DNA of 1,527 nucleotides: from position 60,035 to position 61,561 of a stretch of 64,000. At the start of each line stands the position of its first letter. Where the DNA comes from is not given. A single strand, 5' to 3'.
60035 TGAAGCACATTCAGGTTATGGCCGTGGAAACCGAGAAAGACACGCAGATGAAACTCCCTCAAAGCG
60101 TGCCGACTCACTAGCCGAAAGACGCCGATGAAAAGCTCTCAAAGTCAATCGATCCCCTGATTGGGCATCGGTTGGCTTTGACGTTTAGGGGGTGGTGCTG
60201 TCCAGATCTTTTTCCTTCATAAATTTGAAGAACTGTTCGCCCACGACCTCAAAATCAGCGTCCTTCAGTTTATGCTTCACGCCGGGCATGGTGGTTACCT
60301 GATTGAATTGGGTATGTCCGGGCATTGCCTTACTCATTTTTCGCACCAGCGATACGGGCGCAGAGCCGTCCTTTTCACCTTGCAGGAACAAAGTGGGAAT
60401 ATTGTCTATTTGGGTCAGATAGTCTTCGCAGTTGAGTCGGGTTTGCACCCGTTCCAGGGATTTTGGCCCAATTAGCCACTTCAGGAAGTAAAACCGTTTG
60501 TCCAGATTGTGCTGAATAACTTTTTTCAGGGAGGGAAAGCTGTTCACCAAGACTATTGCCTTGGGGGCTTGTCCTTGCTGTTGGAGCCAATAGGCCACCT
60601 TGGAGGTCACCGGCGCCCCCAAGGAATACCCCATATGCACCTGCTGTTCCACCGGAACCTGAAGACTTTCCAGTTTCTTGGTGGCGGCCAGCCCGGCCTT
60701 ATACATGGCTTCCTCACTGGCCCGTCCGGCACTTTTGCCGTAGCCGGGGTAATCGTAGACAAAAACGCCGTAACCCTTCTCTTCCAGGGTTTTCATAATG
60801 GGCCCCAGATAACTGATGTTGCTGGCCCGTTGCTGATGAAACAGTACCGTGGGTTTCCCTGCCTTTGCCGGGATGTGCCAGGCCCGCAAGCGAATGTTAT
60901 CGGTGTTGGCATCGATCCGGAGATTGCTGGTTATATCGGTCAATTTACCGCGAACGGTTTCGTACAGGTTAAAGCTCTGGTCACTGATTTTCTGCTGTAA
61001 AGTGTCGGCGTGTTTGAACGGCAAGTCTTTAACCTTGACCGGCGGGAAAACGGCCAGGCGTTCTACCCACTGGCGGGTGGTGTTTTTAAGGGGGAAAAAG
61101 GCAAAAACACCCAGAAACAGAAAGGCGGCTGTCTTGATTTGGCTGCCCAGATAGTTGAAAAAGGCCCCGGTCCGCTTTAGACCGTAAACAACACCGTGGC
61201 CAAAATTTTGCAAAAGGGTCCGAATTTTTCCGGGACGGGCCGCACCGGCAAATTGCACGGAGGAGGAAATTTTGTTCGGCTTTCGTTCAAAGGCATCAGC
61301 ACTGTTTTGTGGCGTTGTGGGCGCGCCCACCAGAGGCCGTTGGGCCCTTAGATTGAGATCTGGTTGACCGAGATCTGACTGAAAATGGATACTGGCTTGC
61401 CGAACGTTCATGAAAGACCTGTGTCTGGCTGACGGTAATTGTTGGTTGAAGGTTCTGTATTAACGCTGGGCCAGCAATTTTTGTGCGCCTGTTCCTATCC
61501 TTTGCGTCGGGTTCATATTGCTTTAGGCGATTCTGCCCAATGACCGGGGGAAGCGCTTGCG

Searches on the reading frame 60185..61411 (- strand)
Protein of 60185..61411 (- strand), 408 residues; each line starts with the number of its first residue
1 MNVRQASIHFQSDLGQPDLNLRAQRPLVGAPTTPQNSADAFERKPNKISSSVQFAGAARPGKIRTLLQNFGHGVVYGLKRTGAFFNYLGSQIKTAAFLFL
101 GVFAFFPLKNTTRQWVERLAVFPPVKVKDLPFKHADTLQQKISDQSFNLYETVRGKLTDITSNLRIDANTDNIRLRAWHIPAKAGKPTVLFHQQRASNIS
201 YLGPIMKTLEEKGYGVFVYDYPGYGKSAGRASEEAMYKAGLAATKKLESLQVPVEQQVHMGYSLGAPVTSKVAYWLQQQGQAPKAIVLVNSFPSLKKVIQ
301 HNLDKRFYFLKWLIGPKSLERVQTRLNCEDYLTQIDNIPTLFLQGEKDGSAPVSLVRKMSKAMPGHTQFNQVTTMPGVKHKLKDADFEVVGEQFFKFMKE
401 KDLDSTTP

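Call 32: find_encoding_contigs(protein=window:60185-61411:-, flank=10000, max_places=3)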
Protein window:60185-61411:- (408 aa): no gene with exactly this product is on record in the collection.
